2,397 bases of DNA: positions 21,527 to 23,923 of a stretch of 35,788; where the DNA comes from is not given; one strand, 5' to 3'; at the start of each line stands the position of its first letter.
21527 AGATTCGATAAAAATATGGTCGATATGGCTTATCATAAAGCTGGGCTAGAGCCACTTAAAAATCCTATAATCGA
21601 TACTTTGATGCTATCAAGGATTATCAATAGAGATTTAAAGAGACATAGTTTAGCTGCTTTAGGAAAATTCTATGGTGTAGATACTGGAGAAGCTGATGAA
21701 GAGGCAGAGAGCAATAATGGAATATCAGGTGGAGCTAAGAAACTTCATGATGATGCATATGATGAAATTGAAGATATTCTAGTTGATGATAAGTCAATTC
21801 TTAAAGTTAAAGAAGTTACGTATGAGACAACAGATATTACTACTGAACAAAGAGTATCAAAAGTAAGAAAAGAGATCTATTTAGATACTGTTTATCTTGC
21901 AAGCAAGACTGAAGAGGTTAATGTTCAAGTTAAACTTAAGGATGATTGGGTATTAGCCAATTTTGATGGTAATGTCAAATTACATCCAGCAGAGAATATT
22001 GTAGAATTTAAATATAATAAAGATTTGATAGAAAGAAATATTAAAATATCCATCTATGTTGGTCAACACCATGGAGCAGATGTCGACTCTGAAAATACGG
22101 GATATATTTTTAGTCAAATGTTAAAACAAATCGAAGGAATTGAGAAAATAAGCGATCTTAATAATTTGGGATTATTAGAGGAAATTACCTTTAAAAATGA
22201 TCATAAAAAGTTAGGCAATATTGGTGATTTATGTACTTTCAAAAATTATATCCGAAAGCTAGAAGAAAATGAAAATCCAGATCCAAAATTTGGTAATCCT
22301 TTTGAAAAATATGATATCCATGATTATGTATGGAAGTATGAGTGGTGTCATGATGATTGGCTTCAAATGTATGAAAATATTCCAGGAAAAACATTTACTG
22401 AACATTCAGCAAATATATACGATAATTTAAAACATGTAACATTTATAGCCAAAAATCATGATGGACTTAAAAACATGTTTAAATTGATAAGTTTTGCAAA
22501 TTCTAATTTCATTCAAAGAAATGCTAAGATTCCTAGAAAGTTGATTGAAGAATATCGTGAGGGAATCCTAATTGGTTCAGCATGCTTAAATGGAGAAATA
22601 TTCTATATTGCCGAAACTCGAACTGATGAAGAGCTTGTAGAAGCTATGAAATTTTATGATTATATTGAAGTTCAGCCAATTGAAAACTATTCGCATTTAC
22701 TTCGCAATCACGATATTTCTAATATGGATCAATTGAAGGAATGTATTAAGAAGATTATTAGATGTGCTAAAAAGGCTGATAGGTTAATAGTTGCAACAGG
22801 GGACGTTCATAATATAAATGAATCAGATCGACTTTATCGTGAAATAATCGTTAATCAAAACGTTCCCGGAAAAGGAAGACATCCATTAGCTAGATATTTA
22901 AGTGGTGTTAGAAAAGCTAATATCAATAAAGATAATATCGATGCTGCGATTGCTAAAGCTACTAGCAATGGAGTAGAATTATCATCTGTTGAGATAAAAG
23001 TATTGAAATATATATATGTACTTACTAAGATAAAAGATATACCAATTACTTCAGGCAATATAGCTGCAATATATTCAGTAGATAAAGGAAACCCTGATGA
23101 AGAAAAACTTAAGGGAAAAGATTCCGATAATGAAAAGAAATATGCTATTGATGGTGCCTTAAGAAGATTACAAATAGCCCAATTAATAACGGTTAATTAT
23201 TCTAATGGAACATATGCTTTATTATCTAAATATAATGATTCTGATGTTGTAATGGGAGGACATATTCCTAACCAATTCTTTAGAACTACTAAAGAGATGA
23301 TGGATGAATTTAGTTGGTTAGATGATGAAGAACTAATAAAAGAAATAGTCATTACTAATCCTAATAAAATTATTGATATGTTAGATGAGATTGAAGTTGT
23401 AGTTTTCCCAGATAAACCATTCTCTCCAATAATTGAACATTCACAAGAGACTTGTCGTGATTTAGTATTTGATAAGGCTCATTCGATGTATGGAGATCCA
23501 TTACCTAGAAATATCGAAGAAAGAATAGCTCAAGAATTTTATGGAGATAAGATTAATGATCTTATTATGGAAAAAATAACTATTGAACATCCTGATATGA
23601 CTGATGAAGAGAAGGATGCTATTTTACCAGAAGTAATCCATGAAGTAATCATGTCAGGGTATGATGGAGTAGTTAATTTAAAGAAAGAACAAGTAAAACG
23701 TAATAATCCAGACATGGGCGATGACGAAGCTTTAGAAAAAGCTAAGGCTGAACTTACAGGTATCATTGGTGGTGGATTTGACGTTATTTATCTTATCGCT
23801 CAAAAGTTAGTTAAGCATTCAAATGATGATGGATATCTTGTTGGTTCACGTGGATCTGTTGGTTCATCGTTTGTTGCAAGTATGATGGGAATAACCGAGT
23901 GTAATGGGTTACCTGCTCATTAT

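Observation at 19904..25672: Giant PolC: about 480 extra residues distributed over about six in-frame insertions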

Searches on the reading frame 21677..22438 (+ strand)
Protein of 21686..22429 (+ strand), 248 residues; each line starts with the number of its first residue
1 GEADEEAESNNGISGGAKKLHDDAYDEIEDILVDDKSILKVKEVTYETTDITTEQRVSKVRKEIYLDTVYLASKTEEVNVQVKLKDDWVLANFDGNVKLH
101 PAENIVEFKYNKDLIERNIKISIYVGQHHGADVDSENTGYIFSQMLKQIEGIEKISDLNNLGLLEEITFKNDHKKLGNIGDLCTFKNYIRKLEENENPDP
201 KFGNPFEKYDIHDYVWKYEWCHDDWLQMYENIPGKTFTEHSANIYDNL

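Call 50: predict_structure(alignment_id=A3)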
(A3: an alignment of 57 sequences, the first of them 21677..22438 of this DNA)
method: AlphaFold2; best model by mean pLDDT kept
length: 254 residues; sequences in the alignment: 57
mean_pLDDT: 81.6   pTM: 0.45
mean pLDDT of the five models: 81.6, 80.1, 79.9, 79.0, 77.5
residues with pLDDT >= 90: 68; 70-90: 150; 50-70: 19; < 50: 17
segments of 3 or more residues with pLDDT < 50: 1-13
pLDDT, mean of each block of 10 residues (from residue 1): 38 56 86 90 85 79 86 85 90 87 88 89 86 55 76 84 86 88 92 91 87 92 91 90 80 45
secondary structure, 60 per line:
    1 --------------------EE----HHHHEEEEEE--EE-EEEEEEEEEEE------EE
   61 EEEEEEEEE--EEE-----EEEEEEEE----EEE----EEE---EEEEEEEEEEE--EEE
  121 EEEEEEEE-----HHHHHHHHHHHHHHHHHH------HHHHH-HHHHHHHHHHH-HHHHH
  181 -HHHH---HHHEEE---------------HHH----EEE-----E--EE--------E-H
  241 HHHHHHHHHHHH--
elements in order: H27-30 E31-36 E42-52 E59-69 E72-74 E80-87 E92-94 E99-101 E105-115 E118-128 H134-151 H158-162 H164-174 H176-180 H182-185 E192-194 E217-219 H240-252

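Call 54: fold_search(model_id=the predicted structure, library=pdb)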
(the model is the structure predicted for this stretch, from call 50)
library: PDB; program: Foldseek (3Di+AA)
matches with E <= 10: 1048; with E <= 0.001: 0
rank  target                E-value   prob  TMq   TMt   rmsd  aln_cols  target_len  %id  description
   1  6k15_X                6.7e-03  0.99  0.22  0.35  12.2       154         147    9  RSC substrate-recruitment module (released 2019-11-13)
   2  3hrz_B                2.3e-02  0.63  0.17  0.18  17.4       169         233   14  Cobra Venom Factor (CVF) in complex with human factor B (released 2009-07-07)
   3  6v8o_H                2.6e-02  0.99  0.21  0.37  13.2        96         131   11  RSC core (released 2020-01-15)
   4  4ftd                  4.9e-02  0.93  0.20  0.12  11.3       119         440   10  Crystal structure of a DUF4623 family protein (BACEGG_03550) from Bacteroides eggerthii DSM 20697 at 1.91 A resolution (released 2012-08-22)
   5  8aa2_G                6.2e-02  0.89  0.18  0.11  12.4        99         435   10  Inactive levan utilisation machinery (utilisome) in the presence of levan fructo-oligosaccharides DP 15-25 (released 2023-06-07)
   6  9rob_B                1.4e-01  0.35  0.16  0.13  16.0       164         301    9  Crystal structure of human CD22 Ig domains 1-3 in complex with modified sialoside 1B (released 2025-12-10)
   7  4zpn_B                1.4e-01  0.28  0.16  0.14  20.9       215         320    9  Crystal Structure of Protocadherin Gamma C5 EC1-3 with extended N-terminus (released 2015-10-28)
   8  5vl3_T                1.7e-01  0.35  0.16  0.15  14.2       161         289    9  CD22 d1-d3 in complex with therapeutic Fab Epratuzumab (released 2017-10-11)
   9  2f6a_A                1.8e-01  0.16  0.13  0.12  17.4       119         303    6  Collagen Adhesin and Collagen Complex Structure (released 2006-12-12)
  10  6tda_R                1.9e-01  0.89  0.24  0.43  15.9       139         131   11  Structure of SWI/SNF chromatin remodeler RSC bound to a nucleosome (released 2020-03-18)
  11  5e5r_B                1.9e-01  0.60  0.17  0.23  13.7       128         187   10  Crystal structure of the complex between Carbonic anhydrase-like domain of PTPRG and Immunoglobulin domains 2-3 of CNT (released 2016-08-31)
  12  5ho9_A                1.9e-01  0.18  0.15  0.07  18.0       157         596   11  Structure of truncated AbnA (domains 1-3), a GH43 arabinanase from Geobacilllus stearothermophilus, in complex with ar (released 2017-02-01)
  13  2e7m_MODEL_1_A        2.0e-01  0.66  0.17  0.34   7.0        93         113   10  Solution structure of the PKD domain (329-428) from human KIAA0319 (released 2007-07-17)
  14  8p35_E                2.0e-01  0.54  0.15  0.35   8.0        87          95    4  Mutant human titin immunoglobulin-like 21 domain - C3575S (released 2023-11-29)
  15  7yr5_B                2.0e-01  0.11  0.16  0.17  16.6       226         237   10  Embigin facilitates monocarboxylate transporter 1 localization to plasma membrane and transition to a decoupling state (released 2022-09-28)
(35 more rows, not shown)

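Call 70: fold_search(model_id=the predicted structure, library=viral)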
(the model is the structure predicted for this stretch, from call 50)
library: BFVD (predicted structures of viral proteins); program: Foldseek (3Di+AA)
matches with E <= 10: 750; with E <= 0.001: 0
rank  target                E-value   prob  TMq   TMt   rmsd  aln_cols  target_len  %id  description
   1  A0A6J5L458            4.7e-03  1.00  0.26  0.27  15.8       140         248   10  Uncharacterized protein [uncultured Caudovirales phage]
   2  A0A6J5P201            2.9e-02  0.96  0.20  0.11  13.7       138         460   12  Uncharacterized protein [uncultured Caudovirales phage]
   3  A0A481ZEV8            2.9e-02  0.87  0.24  0.07  22.1       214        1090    6  Putative Ig domain protein [Pithovirus LCPAC404]
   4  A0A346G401            2.9e-02  0.33  0.19  0.20  21.8       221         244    7  (no name in the UniProt tables at hand)
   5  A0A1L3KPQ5            4.1e-02  0.20  0.14  0.04  23.6       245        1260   11  (no name in the UniProt tables at hand)
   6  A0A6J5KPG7            4.6e-02  0.51  0.18  0.06  20.7       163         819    8  Ig [uncultured Caudovirales phage]
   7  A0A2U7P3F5            5.1e-02  0.11  0.12  0.13  21.3       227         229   10  (no name in the UniProt tables at hand)
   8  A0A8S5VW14            5.7e-02  0.35  0.18  0.07  15.1       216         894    7  (no name in the UniProt tables at hand)
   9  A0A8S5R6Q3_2          6.1e-02  0.18  0.14  0.04  26.5       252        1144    7  Uncharacterized protein [Myoviridae sp. ctBoB21]
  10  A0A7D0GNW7            6.8e-02  0.51  0.17  0.05  23.2       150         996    5  (no name in the UniProt tables at hand)
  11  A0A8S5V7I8            6.8e-02  0.44  0.16  0.15  13.2       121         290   13  Uncharacterized protein [Myoviridae sp. ctCpP1]
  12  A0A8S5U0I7            7.2e-02  0.44  0.13  0.14  12.9       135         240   10  Uncharacterized protein [Siphoviridae sp. ctNEy24]
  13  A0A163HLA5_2          7.6e-02  0.20  0.13  0.06  21.5       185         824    9  E3L [Bat mastadenovirus WIV11]
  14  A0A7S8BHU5            7.6e-02  0.14  0.13  0.07  26.9       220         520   14  Polyprotein (Fragment) [Toscana virus]
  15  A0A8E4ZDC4            8.5e-02  0.77  0.19  0.08  16.9       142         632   12  BACON domain-containing protein [Polaribacter phage Leef_1]
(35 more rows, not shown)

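Call 82: search_dna_similar(query=window:21686-22429:+, collection=phages, mode=protein, max_evalue=0.01, max_rows=10)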
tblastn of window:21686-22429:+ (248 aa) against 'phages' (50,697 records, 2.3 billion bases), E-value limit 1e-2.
No match.

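Call 84: search_dna_similar(query=window:21686-22429:+, collection=plasmids, mode=protein, max_evalue=0.01, max_rows=10)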
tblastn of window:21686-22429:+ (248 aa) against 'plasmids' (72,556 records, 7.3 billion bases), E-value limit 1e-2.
No match.

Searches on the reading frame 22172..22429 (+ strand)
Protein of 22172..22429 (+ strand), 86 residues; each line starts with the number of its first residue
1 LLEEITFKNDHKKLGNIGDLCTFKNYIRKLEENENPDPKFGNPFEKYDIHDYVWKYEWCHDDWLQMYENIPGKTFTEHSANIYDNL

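Call 24: search_protein_families(library=pfam, proteins=[window:22172-22429:+], max_evalue=10)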
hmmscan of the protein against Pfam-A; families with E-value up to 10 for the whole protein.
window:22172-22429:+ (86 aa): 1 family
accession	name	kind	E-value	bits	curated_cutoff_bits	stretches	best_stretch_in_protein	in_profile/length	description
PF11960.13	DUF3474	-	0.25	12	27.8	1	28-66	85-123/138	Domain of unknown function (DUF3474)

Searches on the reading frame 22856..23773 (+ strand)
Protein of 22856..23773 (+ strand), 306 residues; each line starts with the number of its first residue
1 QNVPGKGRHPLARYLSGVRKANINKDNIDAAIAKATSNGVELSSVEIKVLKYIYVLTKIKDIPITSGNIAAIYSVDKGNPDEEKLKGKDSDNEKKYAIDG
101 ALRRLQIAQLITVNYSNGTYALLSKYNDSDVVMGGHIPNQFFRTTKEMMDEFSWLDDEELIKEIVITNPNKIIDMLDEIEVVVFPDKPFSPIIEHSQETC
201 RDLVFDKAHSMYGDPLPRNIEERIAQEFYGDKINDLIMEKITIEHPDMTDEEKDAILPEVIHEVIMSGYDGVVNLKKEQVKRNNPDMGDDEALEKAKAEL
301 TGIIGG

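Call 52: predict_structure(alignment_id=A4)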
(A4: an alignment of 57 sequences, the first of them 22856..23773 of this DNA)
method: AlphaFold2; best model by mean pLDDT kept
length: 306 residues; sequences in the alignment: 57
mean_pLDDT: 84.4   pTM: 0.49
mean pLDDT of the five models: 84.4, 83.7, 83.2, 83.1, 82.8
residues with pLDDT >= 90: 160; 70-90: 98; 50-70: 37; < 50: 11
segments of 3 or more residues with pLDDT < 50: 1-5, 184-186, 304-306
pLDDT, mean of each block of 10 residues (from residue 1): 50 69 90 95 95 91 92 88 83 92 96 95 90 63 80 85 87 71 50 73 93 93 89 91 95 94 90 92 93 88 48
secondary structure, 60 per line:
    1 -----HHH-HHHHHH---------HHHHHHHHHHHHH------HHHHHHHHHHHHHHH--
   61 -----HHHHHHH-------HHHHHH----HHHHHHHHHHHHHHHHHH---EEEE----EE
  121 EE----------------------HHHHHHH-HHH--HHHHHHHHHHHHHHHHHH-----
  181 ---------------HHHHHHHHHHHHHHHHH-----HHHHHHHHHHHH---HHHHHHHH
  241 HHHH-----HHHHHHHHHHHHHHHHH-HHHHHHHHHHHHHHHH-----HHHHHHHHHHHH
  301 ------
elements in order: H10-15 H25-37 H44-58 H66-72 H80-85 H90-107 E111-114 E119-122 H145-151 H158-175 H196-212 H218-229 H233-244 H250-266 H268-283 H289-300

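Call 55: fold_search(model_id=the predicted structure, library=pdb)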
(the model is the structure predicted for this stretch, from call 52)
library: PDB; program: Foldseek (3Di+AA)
matches with E <= 10: 203; with E <= 0.001: 0
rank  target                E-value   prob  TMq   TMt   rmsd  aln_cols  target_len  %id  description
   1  3f2c_A                4.4e-02  0.97  0.14  0.05  16.5       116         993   35  DNA Polymerase PolC from Geobacillus kaustophilus complex with DNA, dGTP and Mn (released 2009-01-20)
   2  2rgv_B                5.0e-01  0.82  0.21  0.42  13.2       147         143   14  The crystal structure of PerR-Ox highlights 2-oxo-Histidine formation (released 2008-10-14)
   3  9zdx_A                5.5e-01  0.99  0.24  0.14   3.4       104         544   20  Dimer of ATPase BrxC containing a Walker B mutation and bound to ATP from the Acinetobacter BREX system (released 2026-04-08)
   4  9zll_C                6.5e-01  0.98  0.23  0.14   3.9       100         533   23  Complex of N-terminal BrxC walker B, BrxB, and N-termianl PglZ from the Acinetobacter BREX system (released 2026-04-08)
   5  5f8c_B                6.5e-01  0.20  0.16  0.13  20.9       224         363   12  Rv2258c-unbound (released 2016-06-29)
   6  9zn5_A                6.8e-01  0.38  0.24  0.10  18.7       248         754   14  Hybrid model of a dimer of BrxC-BrxB fusion complexed with PglZ from the Acinetobacter BREX system (released 2026-04-08)
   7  9zll_D                7.9e-01  0.99  0.25  0.14   2.9        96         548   20  Complex of N-terminal BrxC walker B, BrxB, and N-termianl PglZ from the Acinetobacter BREX system (released 2026-04-08)
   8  7dh7_B                7.9e-01  0.82  0.22  0.41  11.6       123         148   15  Crystal structure of apo XcZur (released 2021-06-09)
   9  5f8e_C                8.3e-01  0.16  0.16  0.14  20.5       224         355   12  Rv2258c-SAH (released 2016-06-29)
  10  6j05_A                8.8e-01  0.89  0.18  0.48   5.2        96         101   20  Structures of two ArsR As(III)-responsive repressors: implications for the mechanism of derepression (released 2019-07-03)
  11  5f8e_B                8.8e-01  0.87  0.16  0.14   6.9        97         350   15  Rv2258c-SAH (released 2016-06-29)
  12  8u4n_R                8.8e-01  0.03  0.09  0.09  29.1       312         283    9  Structure of Apo CXCR4/Gi complex (released 2024-03-13)
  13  4e2l_C                9.2e-01  0.04  0.09  0.11  24.4       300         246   10  Crystal Structure of the periplasmic domain of mutant FepE LPS O-antigen chain length regulator protein (released 2012-03-28)
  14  5f8f_B                9.7e-01  0.15  0.16  0.14  21.0       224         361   13  Rv2258c-SFG (released 2016-06-29)
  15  6tk1                  1.1e+00  0.05  0.11  0.12  28.2       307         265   13  Femtosecond to millisecond structural changes in a light-driven sodium pump: 20ms structure of KR2 with extrapolated, li (released 2020-05-27)
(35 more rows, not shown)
